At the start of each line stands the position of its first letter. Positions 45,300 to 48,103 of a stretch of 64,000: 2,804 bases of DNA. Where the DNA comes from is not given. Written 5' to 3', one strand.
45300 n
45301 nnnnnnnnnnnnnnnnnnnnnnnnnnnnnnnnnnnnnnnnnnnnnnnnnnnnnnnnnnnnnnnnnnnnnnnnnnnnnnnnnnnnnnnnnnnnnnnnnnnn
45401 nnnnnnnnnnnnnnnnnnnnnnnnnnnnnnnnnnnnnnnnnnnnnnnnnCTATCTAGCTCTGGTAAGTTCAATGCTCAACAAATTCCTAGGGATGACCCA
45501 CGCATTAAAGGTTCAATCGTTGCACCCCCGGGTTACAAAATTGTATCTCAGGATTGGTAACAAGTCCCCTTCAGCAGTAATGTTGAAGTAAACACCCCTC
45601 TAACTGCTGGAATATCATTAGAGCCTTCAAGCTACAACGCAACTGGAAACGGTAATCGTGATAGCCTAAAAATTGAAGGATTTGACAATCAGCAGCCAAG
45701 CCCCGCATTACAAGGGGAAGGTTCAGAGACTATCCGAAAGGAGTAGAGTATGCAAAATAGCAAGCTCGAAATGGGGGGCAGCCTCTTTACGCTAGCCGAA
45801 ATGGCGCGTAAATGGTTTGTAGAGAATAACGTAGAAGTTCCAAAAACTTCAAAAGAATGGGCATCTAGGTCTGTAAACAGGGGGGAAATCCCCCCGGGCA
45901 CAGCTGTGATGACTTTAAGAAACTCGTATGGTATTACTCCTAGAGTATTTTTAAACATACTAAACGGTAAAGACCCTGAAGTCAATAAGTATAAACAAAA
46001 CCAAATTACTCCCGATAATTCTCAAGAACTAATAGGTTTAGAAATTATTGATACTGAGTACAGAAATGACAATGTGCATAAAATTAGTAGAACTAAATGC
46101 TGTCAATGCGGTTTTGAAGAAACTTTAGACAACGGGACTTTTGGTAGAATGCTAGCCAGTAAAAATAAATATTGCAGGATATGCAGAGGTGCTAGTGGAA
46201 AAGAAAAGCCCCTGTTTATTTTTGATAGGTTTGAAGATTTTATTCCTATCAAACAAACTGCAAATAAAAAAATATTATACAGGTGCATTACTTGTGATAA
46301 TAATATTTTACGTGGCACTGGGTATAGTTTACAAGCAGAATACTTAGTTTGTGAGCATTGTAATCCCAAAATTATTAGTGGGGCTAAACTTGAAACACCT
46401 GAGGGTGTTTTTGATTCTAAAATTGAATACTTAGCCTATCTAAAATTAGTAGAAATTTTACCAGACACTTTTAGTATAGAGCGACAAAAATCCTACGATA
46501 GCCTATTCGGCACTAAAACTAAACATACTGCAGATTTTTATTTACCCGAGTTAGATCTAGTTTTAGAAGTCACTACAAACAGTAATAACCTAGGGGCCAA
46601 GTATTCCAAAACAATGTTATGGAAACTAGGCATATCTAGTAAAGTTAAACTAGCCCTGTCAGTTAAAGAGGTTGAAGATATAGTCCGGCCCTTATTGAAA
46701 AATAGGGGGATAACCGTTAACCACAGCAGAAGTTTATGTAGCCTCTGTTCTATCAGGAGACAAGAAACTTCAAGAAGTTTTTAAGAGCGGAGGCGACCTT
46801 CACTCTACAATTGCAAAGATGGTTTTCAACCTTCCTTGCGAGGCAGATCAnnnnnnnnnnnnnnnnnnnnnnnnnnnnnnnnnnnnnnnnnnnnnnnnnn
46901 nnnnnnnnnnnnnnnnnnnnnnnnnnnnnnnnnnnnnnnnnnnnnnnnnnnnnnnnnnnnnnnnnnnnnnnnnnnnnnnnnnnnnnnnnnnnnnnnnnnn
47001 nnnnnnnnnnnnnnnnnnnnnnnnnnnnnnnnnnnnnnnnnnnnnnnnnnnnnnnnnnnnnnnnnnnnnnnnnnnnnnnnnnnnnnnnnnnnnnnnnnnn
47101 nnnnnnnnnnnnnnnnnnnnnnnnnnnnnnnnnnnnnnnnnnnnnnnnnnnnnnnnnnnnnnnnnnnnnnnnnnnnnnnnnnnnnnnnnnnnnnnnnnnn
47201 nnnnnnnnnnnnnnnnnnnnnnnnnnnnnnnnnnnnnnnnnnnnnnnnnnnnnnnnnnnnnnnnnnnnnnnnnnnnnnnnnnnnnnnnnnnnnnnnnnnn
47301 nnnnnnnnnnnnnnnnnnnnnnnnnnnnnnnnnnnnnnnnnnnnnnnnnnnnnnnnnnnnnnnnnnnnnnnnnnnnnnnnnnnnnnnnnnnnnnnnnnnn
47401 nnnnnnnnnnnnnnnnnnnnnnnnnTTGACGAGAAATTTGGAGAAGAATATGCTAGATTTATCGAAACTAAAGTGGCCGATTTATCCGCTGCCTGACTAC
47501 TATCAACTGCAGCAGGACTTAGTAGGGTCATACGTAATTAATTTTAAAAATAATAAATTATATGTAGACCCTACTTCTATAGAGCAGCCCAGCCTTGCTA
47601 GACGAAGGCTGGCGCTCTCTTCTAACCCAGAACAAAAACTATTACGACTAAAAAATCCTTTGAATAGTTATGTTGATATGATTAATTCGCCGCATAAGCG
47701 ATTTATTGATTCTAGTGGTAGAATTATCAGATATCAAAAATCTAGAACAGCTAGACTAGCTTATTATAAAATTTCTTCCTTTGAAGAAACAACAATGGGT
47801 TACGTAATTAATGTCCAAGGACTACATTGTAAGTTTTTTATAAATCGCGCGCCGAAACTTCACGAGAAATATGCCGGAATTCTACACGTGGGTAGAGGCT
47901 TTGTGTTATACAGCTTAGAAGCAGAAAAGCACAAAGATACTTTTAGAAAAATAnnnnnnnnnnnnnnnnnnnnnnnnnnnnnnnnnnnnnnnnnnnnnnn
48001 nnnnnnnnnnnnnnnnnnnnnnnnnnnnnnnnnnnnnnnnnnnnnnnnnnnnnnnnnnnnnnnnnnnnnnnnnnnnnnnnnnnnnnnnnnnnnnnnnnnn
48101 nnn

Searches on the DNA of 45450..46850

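Call 35: search_rna_families(source=window, start=45450, end=46850, threshold=evalue, max_evalue=1, show_alignments=1)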
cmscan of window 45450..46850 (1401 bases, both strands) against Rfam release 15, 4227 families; matches with E-value up to 1: 2.
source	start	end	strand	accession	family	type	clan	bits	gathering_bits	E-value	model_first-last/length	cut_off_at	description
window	45549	45779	+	RF00028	Intron_gpI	Intron;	-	39.2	50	3.8e-08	5-158/253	no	Group I catalytic intron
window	46553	46707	+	RF00028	Intron_gpI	Intron;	-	35.2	50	5.9e-07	1-253/253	no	Group I catalytic intron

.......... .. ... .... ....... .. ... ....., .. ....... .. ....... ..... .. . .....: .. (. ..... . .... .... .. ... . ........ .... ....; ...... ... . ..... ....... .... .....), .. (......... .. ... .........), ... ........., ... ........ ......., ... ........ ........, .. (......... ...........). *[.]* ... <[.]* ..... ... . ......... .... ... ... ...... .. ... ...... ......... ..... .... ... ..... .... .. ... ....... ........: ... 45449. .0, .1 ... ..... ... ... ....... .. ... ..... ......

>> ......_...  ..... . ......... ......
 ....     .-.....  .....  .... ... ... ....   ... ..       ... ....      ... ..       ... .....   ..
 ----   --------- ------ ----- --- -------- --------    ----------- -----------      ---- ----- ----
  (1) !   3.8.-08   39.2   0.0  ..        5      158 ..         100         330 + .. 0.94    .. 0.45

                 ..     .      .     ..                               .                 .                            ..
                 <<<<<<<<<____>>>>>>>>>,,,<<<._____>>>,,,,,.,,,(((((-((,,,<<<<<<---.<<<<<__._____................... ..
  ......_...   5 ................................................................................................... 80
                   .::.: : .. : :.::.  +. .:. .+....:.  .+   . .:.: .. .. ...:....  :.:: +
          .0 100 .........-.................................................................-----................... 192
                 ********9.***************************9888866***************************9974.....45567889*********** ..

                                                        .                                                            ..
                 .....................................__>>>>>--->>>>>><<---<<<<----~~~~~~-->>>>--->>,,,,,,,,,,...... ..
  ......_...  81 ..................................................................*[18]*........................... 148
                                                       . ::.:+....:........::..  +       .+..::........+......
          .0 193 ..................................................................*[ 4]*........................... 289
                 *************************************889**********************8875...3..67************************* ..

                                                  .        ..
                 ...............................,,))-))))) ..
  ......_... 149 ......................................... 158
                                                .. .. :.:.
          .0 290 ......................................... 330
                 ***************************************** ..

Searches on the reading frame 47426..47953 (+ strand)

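Call 3: search_protein_families(library=pfam, proteins=[window:47426-47953:+], max_evalue=1)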
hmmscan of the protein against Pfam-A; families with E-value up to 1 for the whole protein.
window:47426-47953:+ (176 aa): 1 family
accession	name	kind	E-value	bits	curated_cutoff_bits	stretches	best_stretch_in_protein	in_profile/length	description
PF14575.11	EphA2_TM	-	0.11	13.7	28.9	1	37-62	43-68/74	Ephrin type-A receptor 2 transmembrane domain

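Call 51: search_protein_families(library=phrogs, proteins=[window:47426-47953:+], max_evalue=0.001)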
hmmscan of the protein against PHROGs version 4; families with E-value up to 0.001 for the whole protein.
window:47426-47953:+ (176 aa): 1 family
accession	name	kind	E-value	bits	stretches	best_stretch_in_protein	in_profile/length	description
phrog_4386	-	unknown function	4.8e-21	76.5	1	14-176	3-163/165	-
